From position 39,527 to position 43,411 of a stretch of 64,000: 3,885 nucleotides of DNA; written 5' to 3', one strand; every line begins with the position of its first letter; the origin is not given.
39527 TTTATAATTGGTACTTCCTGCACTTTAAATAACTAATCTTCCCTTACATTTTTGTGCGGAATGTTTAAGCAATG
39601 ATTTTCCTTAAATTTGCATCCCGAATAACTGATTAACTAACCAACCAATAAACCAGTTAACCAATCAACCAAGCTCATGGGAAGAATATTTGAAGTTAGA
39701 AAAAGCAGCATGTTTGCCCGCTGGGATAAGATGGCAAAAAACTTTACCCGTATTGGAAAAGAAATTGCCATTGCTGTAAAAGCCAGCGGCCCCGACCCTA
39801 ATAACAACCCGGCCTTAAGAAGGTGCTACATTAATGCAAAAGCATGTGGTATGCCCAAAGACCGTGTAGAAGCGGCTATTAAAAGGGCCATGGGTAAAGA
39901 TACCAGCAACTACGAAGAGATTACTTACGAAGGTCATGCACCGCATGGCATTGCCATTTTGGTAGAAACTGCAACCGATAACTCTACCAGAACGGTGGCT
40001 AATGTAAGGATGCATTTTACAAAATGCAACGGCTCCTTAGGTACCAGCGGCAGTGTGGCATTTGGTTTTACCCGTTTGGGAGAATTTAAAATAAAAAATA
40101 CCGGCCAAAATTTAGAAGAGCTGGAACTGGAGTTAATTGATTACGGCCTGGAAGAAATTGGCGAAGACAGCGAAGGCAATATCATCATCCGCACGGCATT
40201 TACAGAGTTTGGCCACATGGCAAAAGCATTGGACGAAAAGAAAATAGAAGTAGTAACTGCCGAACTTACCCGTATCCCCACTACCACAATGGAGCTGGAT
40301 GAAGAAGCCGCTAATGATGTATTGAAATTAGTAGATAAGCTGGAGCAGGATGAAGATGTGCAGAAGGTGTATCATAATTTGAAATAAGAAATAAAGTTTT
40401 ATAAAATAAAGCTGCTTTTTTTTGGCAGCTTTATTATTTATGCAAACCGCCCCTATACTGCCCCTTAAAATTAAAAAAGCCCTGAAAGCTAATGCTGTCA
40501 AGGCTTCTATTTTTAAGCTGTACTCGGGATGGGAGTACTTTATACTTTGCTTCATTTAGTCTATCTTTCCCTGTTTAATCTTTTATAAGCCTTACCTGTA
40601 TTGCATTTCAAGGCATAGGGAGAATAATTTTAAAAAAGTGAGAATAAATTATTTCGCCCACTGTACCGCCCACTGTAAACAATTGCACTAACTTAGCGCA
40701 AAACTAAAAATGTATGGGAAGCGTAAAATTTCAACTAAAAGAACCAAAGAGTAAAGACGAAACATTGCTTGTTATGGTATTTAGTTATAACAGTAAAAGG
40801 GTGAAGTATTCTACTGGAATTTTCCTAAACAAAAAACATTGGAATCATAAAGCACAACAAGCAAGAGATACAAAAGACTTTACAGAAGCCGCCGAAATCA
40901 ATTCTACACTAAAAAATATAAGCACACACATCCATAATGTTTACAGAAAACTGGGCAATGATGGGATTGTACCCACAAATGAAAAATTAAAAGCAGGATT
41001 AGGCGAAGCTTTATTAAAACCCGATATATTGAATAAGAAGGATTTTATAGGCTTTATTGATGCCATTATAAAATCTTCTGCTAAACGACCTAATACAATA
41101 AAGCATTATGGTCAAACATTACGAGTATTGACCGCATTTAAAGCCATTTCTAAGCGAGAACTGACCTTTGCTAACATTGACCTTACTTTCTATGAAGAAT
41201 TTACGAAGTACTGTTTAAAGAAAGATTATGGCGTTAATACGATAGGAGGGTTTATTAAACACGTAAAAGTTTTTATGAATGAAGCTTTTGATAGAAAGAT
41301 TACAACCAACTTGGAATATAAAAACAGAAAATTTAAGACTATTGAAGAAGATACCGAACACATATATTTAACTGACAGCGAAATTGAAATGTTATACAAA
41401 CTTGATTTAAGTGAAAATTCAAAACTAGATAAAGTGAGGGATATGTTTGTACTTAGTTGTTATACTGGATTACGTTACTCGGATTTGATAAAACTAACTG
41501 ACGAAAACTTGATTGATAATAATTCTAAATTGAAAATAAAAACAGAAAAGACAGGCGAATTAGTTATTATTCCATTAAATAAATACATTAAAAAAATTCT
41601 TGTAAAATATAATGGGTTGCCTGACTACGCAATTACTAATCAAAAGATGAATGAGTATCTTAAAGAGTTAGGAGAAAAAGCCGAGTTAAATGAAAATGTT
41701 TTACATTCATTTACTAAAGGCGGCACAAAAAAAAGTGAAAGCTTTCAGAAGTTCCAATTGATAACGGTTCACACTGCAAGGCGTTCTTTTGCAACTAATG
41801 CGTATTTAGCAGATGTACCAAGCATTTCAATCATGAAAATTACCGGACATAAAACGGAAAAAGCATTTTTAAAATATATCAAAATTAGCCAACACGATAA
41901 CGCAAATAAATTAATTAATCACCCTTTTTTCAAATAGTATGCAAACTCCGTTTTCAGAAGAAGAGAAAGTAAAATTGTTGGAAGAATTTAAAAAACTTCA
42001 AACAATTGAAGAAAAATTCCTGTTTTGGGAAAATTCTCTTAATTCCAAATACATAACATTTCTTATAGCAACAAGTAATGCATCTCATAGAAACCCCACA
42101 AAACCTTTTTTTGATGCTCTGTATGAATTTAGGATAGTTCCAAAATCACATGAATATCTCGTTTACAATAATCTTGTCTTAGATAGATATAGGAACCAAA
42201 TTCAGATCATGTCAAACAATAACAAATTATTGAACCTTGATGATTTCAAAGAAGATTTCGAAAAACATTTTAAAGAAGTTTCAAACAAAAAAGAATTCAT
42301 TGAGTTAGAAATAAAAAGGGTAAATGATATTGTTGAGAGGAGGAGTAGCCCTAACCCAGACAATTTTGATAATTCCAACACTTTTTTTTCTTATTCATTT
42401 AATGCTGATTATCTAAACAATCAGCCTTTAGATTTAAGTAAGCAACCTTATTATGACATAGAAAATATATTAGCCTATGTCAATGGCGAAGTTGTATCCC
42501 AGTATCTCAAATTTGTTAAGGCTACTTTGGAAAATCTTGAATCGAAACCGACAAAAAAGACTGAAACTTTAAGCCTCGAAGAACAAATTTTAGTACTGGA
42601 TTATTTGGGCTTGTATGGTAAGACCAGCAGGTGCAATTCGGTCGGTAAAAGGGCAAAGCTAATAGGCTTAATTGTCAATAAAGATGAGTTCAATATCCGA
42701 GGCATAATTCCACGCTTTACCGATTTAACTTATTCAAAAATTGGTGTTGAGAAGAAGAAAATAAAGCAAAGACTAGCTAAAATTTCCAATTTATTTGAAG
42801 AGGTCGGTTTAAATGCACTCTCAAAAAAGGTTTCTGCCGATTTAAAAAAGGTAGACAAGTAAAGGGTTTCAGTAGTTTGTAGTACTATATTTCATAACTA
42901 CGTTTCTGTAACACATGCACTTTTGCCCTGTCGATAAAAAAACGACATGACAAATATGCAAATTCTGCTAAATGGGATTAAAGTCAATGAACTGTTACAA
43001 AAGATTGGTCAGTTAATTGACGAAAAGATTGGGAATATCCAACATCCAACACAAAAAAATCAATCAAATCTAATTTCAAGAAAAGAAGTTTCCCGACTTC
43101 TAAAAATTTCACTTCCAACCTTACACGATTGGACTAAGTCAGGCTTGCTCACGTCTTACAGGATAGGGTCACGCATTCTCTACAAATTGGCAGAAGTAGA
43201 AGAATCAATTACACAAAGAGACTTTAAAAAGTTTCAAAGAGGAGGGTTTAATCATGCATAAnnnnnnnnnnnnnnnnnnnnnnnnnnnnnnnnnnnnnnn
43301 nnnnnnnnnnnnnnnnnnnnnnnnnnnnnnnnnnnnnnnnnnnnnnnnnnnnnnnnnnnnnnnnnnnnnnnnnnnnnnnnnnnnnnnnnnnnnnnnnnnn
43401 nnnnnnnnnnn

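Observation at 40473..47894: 7.36-kb integrative element in the 3' end of tRNA-Leu(UAA) with reconstructable attL/attR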

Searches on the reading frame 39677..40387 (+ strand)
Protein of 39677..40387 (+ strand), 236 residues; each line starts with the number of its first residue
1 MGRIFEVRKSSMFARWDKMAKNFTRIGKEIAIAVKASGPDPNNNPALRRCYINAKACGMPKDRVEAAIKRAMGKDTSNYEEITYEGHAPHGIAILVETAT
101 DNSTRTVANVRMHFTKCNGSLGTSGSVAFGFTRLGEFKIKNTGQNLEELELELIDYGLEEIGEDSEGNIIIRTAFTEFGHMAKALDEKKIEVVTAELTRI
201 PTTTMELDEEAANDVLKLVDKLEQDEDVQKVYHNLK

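Call 14: find_encoding_contigs(protein=window:39677-40387:+, flank=10000, max_places=10)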
Protein window:39677-40387:+ (236 aa): 1 contig read that carries it; 1 place shown.
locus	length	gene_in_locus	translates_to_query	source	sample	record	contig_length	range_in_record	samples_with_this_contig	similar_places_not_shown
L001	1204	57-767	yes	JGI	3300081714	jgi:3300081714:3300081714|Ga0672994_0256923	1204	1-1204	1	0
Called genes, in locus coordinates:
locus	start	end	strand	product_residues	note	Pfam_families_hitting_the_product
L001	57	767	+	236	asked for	PF20772:TACO1_YebC_N, PF01709:Transcrip_reg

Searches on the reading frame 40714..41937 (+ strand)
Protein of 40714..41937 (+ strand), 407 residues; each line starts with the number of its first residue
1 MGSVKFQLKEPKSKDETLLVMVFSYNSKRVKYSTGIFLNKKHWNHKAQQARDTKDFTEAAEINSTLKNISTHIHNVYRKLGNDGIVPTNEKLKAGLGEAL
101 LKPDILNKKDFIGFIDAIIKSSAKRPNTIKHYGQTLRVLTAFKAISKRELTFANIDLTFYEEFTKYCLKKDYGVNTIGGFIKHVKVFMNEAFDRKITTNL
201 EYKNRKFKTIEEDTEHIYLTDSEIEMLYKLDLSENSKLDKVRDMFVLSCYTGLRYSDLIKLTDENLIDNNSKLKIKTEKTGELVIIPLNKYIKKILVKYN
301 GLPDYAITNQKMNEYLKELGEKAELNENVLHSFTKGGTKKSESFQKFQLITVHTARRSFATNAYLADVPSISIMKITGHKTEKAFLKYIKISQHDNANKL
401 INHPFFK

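Call 7: search_protein_families(library=pfam, proteins=[window:40714-41937:+], max_evalue=0.1)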
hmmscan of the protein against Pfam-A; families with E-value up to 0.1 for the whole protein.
window:40714-41937:+ (407 aa): 4 families
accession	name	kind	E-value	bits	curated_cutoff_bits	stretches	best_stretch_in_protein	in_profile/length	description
PF13102.12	Phage_int_SAM_5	-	3.7e-13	50.1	22.3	1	110-204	1-95/98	Phage integrase SAM-like domain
PF00589.27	Phage_integrase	-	7.5e-11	42.5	27.1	1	219-390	3-167/172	Phage integrase family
PF17293.8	Arm-DNA-bind_5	-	1.7e-09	38.5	22.6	1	9-93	6-87/87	Arm DNA-binding domain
PF02899.23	Phage_int_SAM_1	-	0.062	14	22.3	0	113-192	3-80/83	Phage integrase, N-terminal SAM-like domain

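Call 8: search_protein_families(library=phrogs, proteins=[window:40714-41937:+], max_evalue=0.01)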
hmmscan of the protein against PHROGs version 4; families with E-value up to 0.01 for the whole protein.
window:40714-41937:+ (407 aa): 3 families
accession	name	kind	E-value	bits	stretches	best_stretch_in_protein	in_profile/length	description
phrog_1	-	integration and excision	3.3e-29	103.6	1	62-397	153-443/611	integrase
phrog_216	-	integration and excision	6.4e-22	79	1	180-397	18-230/301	integrase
phrog_7269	-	integration and excision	0.00095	20.1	1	351-400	29-78/89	integrase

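Call 9: search_protein_families(library=padloc, proteins=[window:40714-41937:+], max_evalue=0.01)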
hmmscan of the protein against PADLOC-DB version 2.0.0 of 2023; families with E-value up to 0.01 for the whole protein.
window:40714-41937:+ (407 aa): 1 family
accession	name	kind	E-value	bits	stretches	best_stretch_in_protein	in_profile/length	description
PDLC04885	PDC-S05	-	0.0065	14.7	0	63-79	42-58/110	-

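Call 53: search_protein_families(library=ncbifam, proteins=[window:40714-41937:+], max_evalue=0.1)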
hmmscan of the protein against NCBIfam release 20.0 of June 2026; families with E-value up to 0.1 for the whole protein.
window:40714-41937:+ (407 aa): 6 families
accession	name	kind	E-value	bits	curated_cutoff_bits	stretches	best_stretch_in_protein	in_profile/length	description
TIGR02225.1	recomb_XerD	equivalog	1.8e-12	47.2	329.6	1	114-362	3-245/290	site-specific tyrosine recombinase XerD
NF040815.2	recomb_XerA_Arch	equivalog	2.4e-12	47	220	1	124-395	12-258/263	site-specific tyrosine recombinase/integron integrase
TIGR02224.1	recomb_XerC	equivalog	7.4e-09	35.4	335.15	1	114-394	3-280/295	tyrosine recombinase XerC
NF003462.0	PRK05084.1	equivalog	1.4e-08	33.9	267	1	236-400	190-353/360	tyrosine recombinase XerS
NF001399.0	PRK00283.1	subfamily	2e-07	30.6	279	1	113-362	11-254/300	tyrosine recombinase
NF007232.0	PRK09651.1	subfamily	0.075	13.1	185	0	201-259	85-143/173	RNA polymerase sigma factor FecI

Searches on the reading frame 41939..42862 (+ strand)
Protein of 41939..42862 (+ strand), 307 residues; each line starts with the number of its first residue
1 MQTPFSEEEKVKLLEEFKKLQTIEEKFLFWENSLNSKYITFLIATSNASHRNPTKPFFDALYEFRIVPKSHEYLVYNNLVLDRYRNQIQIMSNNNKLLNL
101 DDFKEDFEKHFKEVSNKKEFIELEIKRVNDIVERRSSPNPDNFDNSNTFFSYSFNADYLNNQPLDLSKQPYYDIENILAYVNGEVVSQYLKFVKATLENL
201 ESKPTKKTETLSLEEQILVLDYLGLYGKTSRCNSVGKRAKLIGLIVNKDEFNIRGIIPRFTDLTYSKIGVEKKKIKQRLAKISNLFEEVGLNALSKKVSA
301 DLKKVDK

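Call 7: search_protein_families(library=pfam, proteins=[window:41939-42862:+], max_evalue=0.1)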
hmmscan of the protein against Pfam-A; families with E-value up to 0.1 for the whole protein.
window:41939-42862:+ (307 aa): 1 family
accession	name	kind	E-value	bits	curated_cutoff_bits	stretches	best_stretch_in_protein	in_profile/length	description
PF07707.21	BACK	-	0.014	15.9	20.9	1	104-134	21-51/103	BTB And C-terminal Kelch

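Call 8: search_protein_families(library=phrogs, proteins=[window:41939-42862:+], max_evalue=0.01)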
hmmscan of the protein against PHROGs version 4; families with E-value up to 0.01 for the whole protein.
window:41939-42862:+ (307 aa): 0 families

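Call 9: search_protein_families(library=padloc, proteins=[window:41939-42862:+], max_evalue=0.01)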
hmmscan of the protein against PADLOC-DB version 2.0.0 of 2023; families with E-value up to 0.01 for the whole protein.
window:41939-42862:+ (307 aa): 0 families

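Call 53: search_protein_families(library=ncbifam, proteins=[window:41939-42862:+], max_evalue=0.1)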
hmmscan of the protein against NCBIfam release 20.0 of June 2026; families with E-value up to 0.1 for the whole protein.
window:41939-42862:+ (307 aa): 0 families

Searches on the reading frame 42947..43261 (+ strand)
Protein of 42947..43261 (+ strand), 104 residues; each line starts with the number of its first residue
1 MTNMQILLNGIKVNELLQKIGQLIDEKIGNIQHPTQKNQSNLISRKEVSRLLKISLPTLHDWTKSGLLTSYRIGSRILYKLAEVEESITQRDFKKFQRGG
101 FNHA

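Call 7: search_protein_families(library=pfam, proteins=[window:42947-43261:+], max_evalue=0.1)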
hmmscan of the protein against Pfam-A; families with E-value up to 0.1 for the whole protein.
window:42947-43261:+ (104 aa): 4 families
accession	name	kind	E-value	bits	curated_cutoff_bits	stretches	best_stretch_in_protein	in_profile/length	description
PF12728.13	HTH_17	-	8.5e-10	39.2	27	1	44-91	3-50/51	Helix-turn-helix domain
PF00376.29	MerR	-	0.0025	18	28.2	1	46-72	3-29/38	MerR family regulatory protein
PF12964.13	DUF3853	-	0.0038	17.8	22.1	1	14-74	16-80/97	Protein of unknown function (DUF3853)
PF13411.12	MerR_1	-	0.013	16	21.6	1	46-82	4-41/69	MerR HTH family regulatory protein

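Call 8: search_protein_families(library=phrogs, proteins=[window:42947-43261:+], max_evalue=0.01)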
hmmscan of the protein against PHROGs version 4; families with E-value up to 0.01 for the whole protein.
window:42947-43261:+ (104 aa): 11 families
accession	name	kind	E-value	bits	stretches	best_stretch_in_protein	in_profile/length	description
phrog_66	-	integration and excision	3.2e-08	34.6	1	33-92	84-144/412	excisionase and transcriptional regulator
phrog_10458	-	unknown function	9.8e-06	26.7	1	13-86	13-85/91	-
phrog_57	-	head and packaging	3.4e-05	24.8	1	36-92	6-63/199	terminase small subunit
phrog_2907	-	integration and excision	0.00016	23.1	1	40-75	4-39/117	excisionase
phrog_668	-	DNA, RNA and nucleotide metabolism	0.00051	20.8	1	14-86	33-108/181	HTH DNA binding protein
phrog_7735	-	integration and excision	0.0015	19.9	1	39-91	2-53/99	excisionase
phrog_15534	-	DNA, RNA and nucleotide metabolism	0.0016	20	1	14-68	20-69/93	HTH DNA binding protein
phrog_9834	-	integration and excision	0.0018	19.5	1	15-91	7-77/86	excisionase and transcriptional regulator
phrog_2474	-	transcription regulation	0.0032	18.4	1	33-85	39-93/118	MerR-like transcriptional regulator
phrog_17173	-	unknown function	0.0036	18.4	1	15-86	18-87/98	-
phrog_10045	-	DNA, RNA and nucleotide metabolism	0.0039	18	1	30-76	9-55/74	HTH DNA binding protein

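Call 9: search_protein_families(library=padloc, proteins=[window:42947-43261:+], max_evalue=0.01)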
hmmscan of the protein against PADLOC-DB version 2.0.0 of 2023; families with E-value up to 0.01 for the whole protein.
window:42947-43261:+ (104 aa): 2 families
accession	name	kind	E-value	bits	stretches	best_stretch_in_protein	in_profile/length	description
PDLC04133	mad1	-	3.7e-09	34.7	1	42-86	5-49/60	mads_1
PDLC03348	MTase_II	-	0.00019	18.1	1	37-85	5-54/727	Type II methyltransferase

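Call 53: search_protein_families(library=ncbifam, proteins=[window:42947-43261:+], max_evalue=0.1)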
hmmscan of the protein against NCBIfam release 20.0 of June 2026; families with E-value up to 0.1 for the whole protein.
window:42947-43261:+ (104 aa): 4 families
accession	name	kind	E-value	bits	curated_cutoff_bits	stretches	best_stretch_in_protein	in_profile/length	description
TIGR01764.1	excise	domain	4.3e-07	30.2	28.8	1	43-86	2-45/49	excisionase family DNA-binding protein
NF049929.1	TransRepsrRacR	equivalog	0.0046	17.3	200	1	39-69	21-51/150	DNA-binding transcriptional repressor RacR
NF033787.1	HTH_BldC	subfamily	0.03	14.2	77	1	42-85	2-46/49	BldC family transcriptional regulator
NF047737.1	antiphage_MADS1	equivalog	0.035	14.4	80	1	44-85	5-46/49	methylation-associated defense system helix-turn-helix domain-containing protein MAD1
